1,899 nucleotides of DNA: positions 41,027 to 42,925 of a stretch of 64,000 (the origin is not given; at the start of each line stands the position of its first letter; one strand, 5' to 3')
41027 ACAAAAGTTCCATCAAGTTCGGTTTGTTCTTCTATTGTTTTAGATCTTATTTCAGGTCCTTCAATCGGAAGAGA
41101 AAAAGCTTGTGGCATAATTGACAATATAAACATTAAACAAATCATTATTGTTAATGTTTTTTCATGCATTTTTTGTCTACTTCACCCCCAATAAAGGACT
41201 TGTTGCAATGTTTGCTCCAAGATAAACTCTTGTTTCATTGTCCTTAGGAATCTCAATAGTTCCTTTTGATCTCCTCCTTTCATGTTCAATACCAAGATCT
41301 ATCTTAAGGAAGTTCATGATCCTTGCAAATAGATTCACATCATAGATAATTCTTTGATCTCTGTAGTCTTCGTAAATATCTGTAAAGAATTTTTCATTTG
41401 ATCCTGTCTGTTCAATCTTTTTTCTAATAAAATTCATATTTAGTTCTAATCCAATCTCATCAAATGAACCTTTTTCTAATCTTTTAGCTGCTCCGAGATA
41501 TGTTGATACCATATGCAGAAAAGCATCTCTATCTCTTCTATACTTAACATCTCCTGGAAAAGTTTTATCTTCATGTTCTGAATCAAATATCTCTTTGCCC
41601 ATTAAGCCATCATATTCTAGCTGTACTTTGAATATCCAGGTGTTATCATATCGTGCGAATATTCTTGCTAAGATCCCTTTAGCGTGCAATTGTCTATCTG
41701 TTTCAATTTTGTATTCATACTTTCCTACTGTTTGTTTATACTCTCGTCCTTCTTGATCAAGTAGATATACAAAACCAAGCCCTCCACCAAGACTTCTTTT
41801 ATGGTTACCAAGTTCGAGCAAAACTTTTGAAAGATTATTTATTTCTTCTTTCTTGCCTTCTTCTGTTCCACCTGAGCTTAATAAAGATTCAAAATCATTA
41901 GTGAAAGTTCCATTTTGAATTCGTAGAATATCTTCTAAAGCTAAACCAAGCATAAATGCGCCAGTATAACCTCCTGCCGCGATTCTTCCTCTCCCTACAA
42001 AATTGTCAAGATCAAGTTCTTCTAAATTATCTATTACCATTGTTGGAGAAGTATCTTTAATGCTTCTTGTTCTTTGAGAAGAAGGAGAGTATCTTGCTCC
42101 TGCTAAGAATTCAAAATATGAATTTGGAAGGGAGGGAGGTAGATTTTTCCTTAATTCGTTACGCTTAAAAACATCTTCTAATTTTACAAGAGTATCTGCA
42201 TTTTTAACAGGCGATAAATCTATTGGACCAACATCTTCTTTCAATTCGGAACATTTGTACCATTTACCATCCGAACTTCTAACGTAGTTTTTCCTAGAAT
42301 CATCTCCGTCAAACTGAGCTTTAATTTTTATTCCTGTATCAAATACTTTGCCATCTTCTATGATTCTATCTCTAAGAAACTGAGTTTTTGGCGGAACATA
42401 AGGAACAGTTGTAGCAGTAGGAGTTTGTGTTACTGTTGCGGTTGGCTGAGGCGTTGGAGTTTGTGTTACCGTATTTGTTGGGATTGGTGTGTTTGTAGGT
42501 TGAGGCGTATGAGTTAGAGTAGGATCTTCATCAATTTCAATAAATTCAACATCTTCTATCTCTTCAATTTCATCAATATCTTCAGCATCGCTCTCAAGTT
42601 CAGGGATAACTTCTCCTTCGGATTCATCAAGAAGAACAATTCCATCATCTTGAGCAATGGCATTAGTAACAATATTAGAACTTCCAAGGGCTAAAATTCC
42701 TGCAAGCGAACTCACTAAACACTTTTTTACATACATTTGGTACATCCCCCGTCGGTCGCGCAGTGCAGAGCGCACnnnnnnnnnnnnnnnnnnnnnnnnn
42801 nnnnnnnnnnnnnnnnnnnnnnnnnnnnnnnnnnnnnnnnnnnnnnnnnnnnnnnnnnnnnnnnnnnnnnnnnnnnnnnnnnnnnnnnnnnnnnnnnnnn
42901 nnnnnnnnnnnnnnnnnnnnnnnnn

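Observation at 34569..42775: Convergent four-gene operon of secreted Cys-rich giants placed directly downstream of a TrmB regulator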

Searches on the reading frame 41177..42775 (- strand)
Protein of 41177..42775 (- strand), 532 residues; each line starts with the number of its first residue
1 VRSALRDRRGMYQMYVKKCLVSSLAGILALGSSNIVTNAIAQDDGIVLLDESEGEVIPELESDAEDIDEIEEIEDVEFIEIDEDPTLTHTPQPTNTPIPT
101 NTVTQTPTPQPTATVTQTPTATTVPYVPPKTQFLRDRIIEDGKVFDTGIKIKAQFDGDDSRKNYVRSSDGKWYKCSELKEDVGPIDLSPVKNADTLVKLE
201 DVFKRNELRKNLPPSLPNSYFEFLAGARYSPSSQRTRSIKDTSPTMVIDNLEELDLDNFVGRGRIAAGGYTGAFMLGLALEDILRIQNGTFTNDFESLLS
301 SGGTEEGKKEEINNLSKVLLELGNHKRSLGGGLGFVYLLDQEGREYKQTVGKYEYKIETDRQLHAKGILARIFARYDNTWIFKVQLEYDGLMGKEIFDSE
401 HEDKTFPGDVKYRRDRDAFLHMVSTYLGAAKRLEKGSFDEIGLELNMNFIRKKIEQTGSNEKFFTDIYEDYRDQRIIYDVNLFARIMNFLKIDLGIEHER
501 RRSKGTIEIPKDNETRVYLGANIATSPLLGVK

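Call 5: search_protein_families(library=pfam, proteins=[window:41177-42775:-], max_evalue=0.1)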
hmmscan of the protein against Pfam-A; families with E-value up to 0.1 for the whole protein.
window:41177-42775:- (532 aa): 0 families

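Call 6: search_protein_families(library=ncbifam, proteins=[window:41177-42775:-], max_evalue=0.1)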
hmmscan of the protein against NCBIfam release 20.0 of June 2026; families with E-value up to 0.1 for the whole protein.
window:41177-42775:- (532 aa): 2 families
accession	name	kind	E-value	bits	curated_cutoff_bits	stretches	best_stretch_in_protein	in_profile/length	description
TIGR04526.1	predic_Ig_block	subfamily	0.054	12.4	150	1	19-160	7-150/693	putative immunoglobulin-blocking virulence protein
NF033186.1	internalin_K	exception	0.07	11.6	1100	1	79-119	504-544/604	class 1 internalin InlK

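Call 9: search_solved_structures(query=window:41177-42775:-, max_evalue=1)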
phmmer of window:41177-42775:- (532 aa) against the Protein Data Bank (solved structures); distinct sequences matched with E-value up to 1: 1.
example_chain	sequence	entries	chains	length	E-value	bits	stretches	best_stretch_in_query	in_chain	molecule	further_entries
1wib_A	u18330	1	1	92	0.32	12.8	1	153-205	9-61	60S ribosomal protein L12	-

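Call 48: find_homologous_proteins(query=window:41177-42745:-)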
Query window:41177-42745:- (522 aa): 1 proteins with E <= 0.001 among 8000 candidates.
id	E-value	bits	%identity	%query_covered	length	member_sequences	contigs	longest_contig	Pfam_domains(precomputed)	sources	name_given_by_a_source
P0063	0.0e+0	1166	100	99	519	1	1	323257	-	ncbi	ncbi:hypothetical protein ACFLZ7_01250 [Nanoarchaeota archaeon]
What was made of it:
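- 41177..42775 (-): g1: secreted orphan protein (532 aa from GTG with a GAGGT SD-like motif 8 nt upstream; 519 aa in NCBI). It has an acidic region, a Thr/Pro linker and an unknown C-terminal domain. It is not part of the conserved triad. The only hit among 5.8e9 proteins is itself (call 48).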

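Call 97: search_protein_families(library=padloc, proteins=[window:41177-42775:-], max_evalue=0.01)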
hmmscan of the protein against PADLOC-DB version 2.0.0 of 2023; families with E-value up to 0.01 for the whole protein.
window:41177-42775:- (532 aa): 0 families

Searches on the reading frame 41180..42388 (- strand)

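Call 15: search_protein_families(library=pfam, proteins=[window:41180-42388:-], max_evalue=10)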
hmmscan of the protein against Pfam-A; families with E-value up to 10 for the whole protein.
window:41180-42388:- (403 aa): 1 family
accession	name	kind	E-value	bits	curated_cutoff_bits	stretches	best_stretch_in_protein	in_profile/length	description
PF12197.13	lci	-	0.13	12.5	20.3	1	237-254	9-26/44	LCI fold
